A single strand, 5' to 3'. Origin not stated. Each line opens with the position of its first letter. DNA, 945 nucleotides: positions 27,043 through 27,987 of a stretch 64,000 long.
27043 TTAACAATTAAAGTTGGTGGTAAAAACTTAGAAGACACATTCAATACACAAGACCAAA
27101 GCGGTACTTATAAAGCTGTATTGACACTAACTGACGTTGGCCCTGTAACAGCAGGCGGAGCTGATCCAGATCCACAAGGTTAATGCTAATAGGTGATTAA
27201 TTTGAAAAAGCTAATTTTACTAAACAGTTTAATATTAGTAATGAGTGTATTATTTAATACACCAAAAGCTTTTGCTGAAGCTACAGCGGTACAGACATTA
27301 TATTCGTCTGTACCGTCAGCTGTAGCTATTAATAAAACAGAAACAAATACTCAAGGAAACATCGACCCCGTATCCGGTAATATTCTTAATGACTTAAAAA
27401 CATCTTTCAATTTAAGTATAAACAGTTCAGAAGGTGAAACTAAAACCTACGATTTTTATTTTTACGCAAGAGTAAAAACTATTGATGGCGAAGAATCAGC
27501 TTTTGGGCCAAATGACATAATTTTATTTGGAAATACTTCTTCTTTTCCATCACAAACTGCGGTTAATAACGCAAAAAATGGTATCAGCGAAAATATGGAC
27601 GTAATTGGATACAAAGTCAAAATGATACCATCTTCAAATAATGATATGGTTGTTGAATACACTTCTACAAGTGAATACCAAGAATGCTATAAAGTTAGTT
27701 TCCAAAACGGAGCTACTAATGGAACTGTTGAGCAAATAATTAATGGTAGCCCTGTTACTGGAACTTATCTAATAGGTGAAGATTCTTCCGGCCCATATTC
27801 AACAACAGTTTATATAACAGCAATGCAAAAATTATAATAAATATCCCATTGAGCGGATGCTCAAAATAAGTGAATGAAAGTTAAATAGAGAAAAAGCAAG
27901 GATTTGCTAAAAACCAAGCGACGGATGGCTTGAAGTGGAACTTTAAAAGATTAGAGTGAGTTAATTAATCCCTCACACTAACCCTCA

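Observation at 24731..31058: Five-gene, all-secreted chaperone/usher-like fibre operon with an atypical 1014-aa outer-membrane component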

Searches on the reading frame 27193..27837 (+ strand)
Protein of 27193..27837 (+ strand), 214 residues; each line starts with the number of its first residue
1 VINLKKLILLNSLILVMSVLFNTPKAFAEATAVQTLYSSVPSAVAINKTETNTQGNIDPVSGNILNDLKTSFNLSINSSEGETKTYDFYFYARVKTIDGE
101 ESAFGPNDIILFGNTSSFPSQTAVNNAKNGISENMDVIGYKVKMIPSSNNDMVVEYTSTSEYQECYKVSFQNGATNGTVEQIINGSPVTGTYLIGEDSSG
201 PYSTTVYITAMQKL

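Call 3: search_protein_families(library=pfam, proteins=[window:27193-27837:+], max_evalue=1)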
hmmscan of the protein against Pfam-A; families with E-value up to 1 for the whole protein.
window:27193-27837:+ (214 aa): 0 families

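Call 4: search_protein_families(library=ncbifam, proteins=[window:27193-27837:+], max_evalue=1)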
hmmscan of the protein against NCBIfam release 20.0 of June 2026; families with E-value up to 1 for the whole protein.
window:27193-27837:+ (214 aa): 0 families

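Call 50: search_protein_families(library=pfam, alignment_id=A5, max_evalue=0.1)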
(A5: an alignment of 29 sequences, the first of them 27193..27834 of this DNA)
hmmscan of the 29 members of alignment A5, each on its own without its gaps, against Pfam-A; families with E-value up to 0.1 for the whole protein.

A. member 1, window:27193-27834:+ (214 aa): 0 families

B. families by the number of members that match (of 29 scanned): 12 families
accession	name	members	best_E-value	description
PF05737.18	Collagen_bind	2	0.048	Collagen binding domain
PF20773.4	InhA-like_MAM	1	0.0021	Immune inhibitor A-like, MAM domain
PF04582.17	Reo_sigmaC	1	0.005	Reovirus sigma C capsid protein C-terminal domain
PF24145.1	K1-lyase_N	1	0.022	K1 capsule-specific polysaccharide lyase, N-terminal domain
PF19988.4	DUF6424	1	0.023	Family of unknown function (DUF6424)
PF02098.22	His_binding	1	0.026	Tick histamine binding protein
PF10476.14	DUF2448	1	0.05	Protein of unknown function C-terminus (DUF2448)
PF13322.11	DUF4092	1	0.062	Domain of unknown function (DUF4092)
PF22721.1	TBP-TOTE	1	0.063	TATA-binding-like protein domain of the TOTE conflict systems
PF24118.1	DUF7392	1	0.072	Domain of unknown function (DUF7392)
PF19219.5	CoV_NSP15_N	1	0.078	Coronavirus replicase NSP15, N-terminal oligomerisation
PF21177.3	LIF-R_Ig-like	1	0.088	Leukemia inhibitory factor receptor, Ig-like domain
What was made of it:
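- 27193..27837 (+): g4: secreted subunit candidate of about 211-214 aa (probable true start TTG 27202); paralog of g3. No known family matches (call 50).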
